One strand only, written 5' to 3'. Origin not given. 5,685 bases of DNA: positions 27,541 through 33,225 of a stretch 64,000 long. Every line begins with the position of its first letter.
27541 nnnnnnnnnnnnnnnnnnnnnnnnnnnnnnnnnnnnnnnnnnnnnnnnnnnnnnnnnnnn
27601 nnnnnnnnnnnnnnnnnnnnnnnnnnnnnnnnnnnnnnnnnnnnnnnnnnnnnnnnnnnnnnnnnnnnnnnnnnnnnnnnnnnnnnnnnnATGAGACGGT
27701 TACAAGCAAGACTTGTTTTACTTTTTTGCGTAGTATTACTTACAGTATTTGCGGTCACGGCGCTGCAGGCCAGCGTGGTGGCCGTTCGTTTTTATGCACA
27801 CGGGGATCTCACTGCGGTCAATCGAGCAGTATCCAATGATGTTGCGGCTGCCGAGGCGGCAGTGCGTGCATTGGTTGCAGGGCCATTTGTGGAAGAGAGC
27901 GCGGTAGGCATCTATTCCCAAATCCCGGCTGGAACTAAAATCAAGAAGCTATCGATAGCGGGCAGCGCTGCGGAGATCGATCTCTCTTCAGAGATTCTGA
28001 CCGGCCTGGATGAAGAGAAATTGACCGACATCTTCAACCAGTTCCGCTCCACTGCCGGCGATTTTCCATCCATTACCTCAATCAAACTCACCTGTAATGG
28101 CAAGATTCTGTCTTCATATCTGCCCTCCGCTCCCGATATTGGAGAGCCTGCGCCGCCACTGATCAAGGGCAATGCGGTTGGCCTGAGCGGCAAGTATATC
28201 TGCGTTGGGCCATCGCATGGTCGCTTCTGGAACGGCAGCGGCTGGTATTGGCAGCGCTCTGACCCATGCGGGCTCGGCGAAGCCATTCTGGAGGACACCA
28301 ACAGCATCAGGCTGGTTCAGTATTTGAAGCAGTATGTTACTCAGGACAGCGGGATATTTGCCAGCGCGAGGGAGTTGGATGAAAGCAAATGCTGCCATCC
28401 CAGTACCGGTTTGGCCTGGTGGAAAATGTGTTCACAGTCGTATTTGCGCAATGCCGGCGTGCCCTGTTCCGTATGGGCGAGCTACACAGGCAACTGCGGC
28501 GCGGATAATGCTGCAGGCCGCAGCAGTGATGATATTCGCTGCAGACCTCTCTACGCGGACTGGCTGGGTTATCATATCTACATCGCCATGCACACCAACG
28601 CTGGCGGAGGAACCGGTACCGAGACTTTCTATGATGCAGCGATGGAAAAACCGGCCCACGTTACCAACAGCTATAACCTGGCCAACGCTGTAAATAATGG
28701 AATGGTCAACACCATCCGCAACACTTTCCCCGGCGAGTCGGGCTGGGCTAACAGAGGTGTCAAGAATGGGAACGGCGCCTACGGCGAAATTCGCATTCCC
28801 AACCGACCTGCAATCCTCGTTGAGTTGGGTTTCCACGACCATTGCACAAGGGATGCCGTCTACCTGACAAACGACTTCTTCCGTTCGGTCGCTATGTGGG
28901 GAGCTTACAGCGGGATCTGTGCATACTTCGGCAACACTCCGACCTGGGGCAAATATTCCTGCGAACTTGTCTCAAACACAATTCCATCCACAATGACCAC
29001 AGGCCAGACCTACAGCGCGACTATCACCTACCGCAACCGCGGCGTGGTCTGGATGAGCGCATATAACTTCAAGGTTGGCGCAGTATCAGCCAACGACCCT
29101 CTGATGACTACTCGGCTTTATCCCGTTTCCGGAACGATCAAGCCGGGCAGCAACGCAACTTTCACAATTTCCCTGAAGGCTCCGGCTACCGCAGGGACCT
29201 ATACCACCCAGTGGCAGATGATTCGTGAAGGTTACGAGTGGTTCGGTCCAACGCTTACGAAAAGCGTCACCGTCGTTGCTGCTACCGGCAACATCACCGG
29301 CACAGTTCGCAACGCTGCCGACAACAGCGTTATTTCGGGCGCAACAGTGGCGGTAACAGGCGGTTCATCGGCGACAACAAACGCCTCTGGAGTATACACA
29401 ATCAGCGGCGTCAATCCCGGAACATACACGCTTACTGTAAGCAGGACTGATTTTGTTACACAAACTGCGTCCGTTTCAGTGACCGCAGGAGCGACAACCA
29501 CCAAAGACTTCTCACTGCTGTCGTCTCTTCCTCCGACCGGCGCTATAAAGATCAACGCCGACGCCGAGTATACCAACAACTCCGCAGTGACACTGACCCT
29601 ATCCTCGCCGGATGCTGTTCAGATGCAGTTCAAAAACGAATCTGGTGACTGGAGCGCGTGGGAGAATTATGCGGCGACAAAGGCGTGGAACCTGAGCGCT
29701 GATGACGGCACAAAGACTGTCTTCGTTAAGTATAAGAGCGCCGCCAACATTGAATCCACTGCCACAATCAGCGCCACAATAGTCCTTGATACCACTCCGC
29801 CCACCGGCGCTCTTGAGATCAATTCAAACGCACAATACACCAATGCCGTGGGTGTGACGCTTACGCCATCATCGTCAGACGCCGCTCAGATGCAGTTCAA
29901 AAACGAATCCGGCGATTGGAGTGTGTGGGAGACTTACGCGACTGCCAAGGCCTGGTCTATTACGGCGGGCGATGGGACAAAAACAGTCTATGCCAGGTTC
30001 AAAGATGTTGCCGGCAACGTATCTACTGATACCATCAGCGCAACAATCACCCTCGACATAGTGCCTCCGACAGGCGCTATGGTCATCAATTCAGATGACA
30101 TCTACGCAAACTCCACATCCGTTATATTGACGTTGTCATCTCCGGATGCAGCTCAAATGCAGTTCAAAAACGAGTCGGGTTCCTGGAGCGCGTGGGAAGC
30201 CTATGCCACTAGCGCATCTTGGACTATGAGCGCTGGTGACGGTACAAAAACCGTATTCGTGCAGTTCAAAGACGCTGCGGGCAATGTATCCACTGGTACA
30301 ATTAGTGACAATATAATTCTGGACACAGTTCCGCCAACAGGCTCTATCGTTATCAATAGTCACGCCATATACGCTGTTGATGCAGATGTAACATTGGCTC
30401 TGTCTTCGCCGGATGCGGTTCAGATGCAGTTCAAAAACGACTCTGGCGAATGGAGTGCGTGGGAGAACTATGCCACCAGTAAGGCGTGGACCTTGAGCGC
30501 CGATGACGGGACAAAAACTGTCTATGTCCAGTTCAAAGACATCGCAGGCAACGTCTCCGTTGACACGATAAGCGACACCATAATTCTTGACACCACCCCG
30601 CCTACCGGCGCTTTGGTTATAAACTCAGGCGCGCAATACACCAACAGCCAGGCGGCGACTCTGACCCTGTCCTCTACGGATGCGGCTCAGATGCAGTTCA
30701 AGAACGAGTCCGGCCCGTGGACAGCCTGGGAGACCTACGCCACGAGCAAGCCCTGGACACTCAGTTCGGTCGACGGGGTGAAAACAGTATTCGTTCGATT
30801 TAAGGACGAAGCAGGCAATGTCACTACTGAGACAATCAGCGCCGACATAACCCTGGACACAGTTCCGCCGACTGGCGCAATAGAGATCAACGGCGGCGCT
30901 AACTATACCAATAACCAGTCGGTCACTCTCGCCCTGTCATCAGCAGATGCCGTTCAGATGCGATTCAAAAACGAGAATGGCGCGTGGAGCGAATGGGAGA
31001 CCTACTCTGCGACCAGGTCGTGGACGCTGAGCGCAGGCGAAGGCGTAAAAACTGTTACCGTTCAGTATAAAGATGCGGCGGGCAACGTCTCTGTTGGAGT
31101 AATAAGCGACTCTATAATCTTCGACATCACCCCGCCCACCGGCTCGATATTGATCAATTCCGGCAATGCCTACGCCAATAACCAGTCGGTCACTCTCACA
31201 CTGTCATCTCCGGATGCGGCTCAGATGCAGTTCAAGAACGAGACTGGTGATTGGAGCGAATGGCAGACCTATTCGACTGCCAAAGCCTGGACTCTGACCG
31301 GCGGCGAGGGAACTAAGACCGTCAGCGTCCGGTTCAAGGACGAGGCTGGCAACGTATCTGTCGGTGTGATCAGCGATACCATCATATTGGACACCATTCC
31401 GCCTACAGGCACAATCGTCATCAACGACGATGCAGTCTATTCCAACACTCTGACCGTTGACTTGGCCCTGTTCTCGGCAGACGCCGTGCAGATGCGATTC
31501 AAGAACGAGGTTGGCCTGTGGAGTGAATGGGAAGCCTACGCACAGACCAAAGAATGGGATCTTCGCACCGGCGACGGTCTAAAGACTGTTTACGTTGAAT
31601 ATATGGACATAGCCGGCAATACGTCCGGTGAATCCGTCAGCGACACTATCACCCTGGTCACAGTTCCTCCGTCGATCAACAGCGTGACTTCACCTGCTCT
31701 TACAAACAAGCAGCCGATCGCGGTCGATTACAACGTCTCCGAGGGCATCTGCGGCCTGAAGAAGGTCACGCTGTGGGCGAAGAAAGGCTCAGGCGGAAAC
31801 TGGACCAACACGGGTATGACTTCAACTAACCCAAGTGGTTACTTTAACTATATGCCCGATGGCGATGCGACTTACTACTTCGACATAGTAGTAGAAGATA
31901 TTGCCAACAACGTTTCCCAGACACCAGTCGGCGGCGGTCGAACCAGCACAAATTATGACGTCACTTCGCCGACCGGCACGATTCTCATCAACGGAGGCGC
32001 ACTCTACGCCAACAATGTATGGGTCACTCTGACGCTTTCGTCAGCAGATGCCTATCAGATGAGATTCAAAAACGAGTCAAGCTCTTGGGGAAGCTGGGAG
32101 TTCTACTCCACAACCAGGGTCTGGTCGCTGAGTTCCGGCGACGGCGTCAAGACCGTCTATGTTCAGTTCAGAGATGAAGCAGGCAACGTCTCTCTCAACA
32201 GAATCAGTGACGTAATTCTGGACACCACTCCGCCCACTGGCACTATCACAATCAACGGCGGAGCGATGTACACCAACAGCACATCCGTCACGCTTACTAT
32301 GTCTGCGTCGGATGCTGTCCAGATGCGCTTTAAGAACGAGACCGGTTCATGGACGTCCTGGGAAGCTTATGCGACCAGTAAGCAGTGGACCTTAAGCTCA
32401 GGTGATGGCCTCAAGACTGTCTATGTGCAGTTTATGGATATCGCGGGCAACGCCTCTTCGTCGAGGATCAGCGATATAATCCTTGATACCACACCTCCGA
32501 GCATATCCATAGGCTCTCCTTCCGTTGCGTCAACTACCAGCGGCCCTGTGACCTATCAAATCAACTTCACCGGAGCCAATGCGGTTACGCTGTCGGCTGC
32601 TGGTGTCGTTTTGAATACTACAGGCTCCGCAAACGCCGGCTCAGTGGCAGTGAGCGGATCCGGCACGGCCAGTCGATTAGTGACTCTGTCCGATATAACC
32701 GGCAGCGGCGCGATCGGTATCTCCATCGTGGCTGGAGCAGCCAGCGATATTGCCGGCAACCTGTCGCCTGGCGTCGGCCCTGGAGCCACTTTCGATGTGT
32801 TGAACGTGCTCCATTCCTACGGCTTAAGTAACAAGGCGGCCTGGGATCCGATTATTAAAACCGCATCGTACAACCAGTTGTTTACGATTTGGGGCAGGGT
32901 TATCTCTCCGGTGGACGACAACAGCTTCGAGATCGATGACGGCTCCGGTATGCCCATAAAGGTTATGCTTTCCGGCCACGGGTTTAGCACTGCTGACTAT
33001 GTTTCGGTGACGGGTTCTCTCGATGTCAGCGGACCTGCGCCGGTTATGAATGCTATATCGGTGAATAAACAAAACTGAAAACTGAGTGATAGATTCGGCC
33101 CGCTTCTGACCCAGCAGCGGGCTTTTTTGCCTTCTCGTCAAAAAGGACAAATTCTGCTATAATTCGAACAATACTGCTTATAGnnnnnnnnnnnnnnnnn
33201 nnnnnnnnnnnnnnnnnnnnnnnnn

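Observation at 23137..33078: Tandem pair of giant secreted multidomain peptidoglycan-amidase proteins sharing a C-terminal OB-fold-like module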

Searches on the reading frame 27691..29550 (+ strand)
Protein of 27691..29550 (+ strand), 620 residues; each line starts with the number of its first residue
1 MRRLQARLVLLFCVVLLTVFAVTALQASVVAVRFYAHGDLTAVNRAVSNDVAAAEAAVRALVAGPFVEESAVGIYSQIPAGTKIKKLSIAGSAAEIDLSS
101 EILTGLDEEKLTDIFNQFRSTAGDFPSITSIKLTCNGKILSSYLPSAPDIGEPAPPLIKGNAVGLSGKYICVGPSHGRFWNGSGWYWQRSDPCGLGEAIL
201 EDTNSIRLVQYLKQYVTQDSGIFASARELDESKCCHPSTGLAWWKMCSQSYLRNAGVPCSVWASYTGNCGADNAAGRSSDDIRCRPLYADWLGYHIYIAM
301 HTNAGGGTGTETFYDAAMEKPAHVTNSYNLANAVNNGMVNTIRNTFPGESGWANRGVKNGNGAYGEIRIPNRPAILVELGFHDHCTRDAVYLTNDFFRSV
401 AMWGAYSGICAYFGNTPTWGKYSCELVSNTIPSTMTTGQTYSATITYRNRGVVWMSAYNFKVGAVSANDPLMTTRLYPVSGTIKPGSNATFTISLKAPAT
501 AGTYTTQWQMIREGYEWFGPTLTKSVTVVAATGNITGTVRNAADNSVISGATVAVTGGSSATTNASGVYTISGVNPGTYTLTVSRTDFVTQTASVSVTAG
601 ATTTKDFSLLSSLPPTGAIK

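Call 60: find_homologous_proteins(query=window:27691-29550:+, max_evalue=0.00001)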
Query window:27691-29550:+ (620 aa): 85 proteins with E <= 0.00001 among 8000 candidates.
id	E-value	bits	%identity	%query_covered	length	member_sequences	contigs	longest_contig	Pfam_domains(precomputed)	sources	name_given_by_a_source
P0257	1.1e-210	720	59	85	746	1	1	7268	PF24517.3,PF10646.15,PF16158.12,PF01520.24,PF00041.28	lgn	-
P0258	4.3e-201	688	54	94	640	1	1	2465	PF10646.15,PF16158.12,PF01520.24,PF00041.28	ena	-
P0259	7.9e-199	681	55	90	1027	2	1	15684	PF07679.23,PF13895.13,PF07686.24,PF13927.13,PF25275.2,PF00047.32,PF10646.15,PF16158.12,PF01520.24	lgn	-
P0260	3.2e-195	669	56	83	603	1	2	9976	PF10646.15,PF16158.12,PF01520.24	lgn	-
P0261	3.9e-192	658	62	75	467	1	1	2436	PF10646.15,PF01520.24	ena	-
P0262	1.2e-191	657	56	81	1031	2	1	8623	PF07679.23,PF13895.13,PF16706.12,PF07686.24,PF13927.13,PF25275.2,PF00047.32,PF10646.15,PF16158.12,PF01520.24,PF22854.3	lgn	-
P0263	1.2e-188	647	53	85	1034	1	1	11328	PF07679.23,PF13895.13,PF13927.13,PF25275.2,PF00047.32,PF10646.15,PF16158.12,PF01520.24,PF22854.3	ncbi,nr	ncbi:MAG: immunoglobulin domain-containing protein [Planctomycetes bacterium]|nr:immunoglobulin doma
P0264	5.8e-188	645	54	87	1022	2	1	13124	PF07679.23,PF13895.13,PF07686.24,PF13927.13,PF25275.2,PF00047.32,PF10646.15,PF16158.12,PF01520.24,PF22854.3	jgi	jgi:N-acetylmuramoyl-L-alanine amidase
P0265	2.9e-187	642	52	97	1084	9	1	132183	PF10646.15,PF16158.12,PF01520.24,PF00041.28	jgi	-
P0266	3.1e-187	642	55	83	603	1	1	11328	PF10646.15,PF16158.12,PF01520.24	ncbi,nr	ncbi:MAG: N-acetylmuramoyl-L-alanine amidase [Planctomycetes bacterium]|nr:N-acetylmuramoyl-L-alanin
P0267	4.9e-187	642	51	89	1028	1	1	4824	PF07679.23,PF13895.13,PF07686.24,PF13927.13,PF25275.2,PF00047.32,PF10646.15,PF16158.12,PF01520.24,PF22854.3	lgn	-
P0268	1.6e-185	637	56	85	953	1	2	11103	PF25275.2,PF10646.15,PF16158.12,PF01520.24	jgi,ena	-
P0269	9.0e-184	631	50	96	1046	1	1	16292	PF07679.23,PF13895.13,PF07686.24,PF13927.13,PF25275.2,PF00047.32,PF10646.15,PF16158.12,PF01520.24,PF22854.3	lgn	-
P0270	2.1e-183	630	53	85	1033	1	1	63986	PF07679.23,PF13895.13,PF07686.24,PF13927.13,PF25275.2,PF00047.32,PF10646.15,PF16158.12,PF01520.24,PF22854.3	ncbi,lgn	-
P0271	6.7e-182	625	53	86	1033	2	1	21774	PF07679.23,PF13895.13,PF07686.24,PF13927.13,PF25275.2,PF00047.32,PF10646.15,PF16158.12,PF01520.24,PF22854.3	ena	-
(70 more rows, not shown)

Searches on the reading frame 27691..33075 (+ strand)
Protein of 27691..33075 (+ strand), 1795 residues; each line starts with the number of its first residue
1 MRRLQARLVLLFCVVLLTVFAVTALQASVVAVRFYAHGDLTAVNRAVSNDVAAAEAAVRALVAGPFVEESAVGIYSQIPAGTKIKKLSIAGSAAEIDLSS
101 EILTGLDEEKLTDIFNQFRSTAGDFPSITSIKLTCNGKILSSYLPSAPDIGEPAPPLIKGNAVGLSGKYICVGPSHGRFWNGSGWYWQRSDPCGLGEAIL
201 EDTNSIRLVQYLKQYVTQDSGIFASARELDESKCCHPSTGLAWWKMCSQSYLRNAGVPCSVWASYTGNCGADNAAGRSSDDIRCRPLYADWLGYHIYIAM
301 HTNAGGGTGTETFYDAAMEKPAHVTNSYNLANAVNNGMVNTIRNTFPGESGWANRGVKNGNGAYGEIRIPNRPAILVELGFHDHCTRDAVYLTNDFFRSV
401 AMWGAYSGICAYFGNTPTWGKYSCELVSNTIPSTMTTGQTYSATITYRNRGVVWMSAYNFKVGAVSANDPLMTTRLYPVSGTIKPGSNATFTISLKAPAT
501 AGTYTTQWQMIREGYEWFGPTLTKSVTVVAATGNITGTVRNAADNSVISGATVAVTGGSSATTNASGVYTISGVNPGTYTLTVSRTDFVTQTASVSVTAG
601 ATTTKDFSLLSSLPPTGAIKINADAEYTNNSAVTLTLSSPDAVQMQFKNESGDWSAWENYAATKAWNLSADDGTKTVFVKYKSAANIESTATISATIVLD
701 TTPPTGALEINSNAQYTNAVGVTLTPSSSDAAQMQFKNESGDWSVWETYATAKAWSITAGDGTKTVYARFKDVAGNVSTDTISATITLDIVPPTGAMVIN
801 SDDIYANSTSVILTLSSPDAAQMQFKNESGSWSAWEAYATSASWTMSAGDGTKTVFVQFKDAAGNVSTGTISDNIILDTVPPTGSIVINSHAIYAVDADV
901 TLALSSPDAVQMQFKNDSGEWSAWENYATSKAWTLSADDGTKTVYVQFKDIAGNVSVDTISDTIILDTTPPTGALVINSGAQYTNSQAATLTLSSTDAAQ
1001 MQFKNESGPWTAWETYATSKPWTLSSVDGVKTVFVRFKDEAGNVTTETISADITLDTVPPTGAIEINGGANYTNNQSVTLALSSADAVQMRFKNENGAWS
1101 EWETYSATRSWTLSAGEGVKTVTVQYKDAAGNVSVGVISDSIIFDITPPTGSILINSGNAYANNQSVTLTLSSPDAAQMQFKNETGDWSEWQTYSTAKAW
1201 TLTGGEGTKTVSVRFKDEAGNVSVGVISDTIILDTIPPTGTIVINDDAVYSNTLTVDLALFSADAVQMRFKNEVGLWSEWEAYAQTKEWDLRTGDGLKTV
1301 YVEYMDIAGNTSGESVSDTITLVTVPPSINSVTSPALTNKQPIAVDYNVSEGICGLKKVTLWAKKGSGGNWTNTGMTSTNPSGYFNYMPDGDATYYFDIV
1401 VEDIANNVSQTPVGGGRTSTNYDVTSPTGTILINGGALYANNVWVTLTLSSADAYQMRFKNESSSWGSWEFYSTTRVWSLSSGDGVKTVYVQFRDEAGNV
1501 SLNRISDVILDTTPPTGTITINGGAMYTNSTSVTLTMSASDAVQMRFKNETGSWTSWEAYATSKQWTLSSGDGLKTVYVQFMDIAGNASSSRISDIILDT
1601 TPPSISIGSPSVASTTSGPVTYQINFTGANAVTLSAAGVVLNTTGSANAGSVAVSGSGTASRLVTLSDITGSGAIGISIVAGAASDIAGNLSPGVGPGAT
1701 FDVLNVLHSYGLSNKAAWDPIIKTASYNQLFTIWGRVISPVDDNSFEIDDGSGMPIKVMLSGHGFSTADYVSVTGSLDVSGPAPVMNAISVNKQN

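Call 5: search_protein_families(library=pfam, proteins=[window:27691-33075:+], max_evalue=0.01)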
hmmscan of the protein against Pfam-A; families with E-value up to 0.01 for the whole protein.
window:27691-33075:+ (1795 aa): 10 families
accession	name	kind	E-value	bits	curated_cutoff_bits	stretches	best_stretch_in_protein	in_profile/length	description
PF19077.6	Big_13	-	7.2e-22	78.2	27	2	1527-1600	23-102/102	Bacterial Ig-like domain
PF13620.12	CarboxypepD_reg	-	9.3e-16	58.4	32.3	1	535-609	2-81/82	Carboxypeptidase regulatory-like domain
PF10646.14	Germane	-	1.9e-11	45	23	1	49-139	26-115/117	Sporulation and spore germination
PF13715.12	CarbopepD_reg_2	-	1.5e-09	38.2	32.2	1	535-609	1-76/88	CarboxypepD_reg-like domain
PF01520.23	Amidase_3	-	2.3e-09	38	27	1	278-409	49-172/174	N-acetylmuramoyl-L-alanine amidase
PF13750.12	Big_3_3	-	8.2e-09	35.8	27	0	1028-1075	14-59/157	Bacterial Ig-like domain (group 3)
PF16158.11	N_BRCA1_IG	-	2.6e-07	31.6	28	1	434-528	7-108/108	Ig-like domain from next to BRCA1 gene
PF14686.12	fn3_3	-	1.2e-06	28.6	24.4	1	561-604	29-74/75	Polysaccharide lyase family 4, domain II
PF23012.2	Syntrophin_4th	-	0.00087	19.9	27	0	934-959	51-76/100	Syntrophin C-terminal PH domain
PF09430.16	EMC7_beta-sandw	-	0.0043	17.7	26.6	1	544-602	3-64/122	ER membrane protein complex subunit 7, beta-sandwich domain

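Call 6: search_protein_families(library=ncbifam, proteins=[window:27691-33075:+], max_evalue=0.01)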
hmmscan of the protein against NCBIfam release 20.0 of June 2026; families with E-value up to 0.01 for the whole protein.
window:27691-33075:+ (1795 aa): 2 families
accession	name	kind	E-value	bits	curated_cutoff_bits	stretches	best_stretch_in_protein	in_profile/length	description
NF008190.0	PRK10943.1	subfamily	3.4e-06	26.9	137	0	936-954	21-39/69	cold shock-like protein CspC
NF049933.1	TransAntitermCspE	equivalog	0.0049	17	120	0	935-954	20-39/69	transcription antiterminator/RNA stability regulator CspE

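Call 13: search_solved_structures(query=window:27691-33075:+, max_evalue=0.01)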
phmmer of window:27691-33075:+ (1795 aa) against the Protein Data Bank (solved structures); distinct sequences matched with E-value up to 0.01: 2.
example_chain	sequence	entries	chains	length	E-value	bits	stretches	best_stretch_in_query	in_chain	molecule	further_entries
1jwq_A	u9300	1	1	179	0.00044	20.9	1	283-413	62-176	N-ACETYLMURAMOYL-L-ALANINE AMIDASE CwlV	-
5aq0_A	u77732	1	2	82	0.0097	16.5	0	535-609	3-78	CARBOXYPEPTIDASE D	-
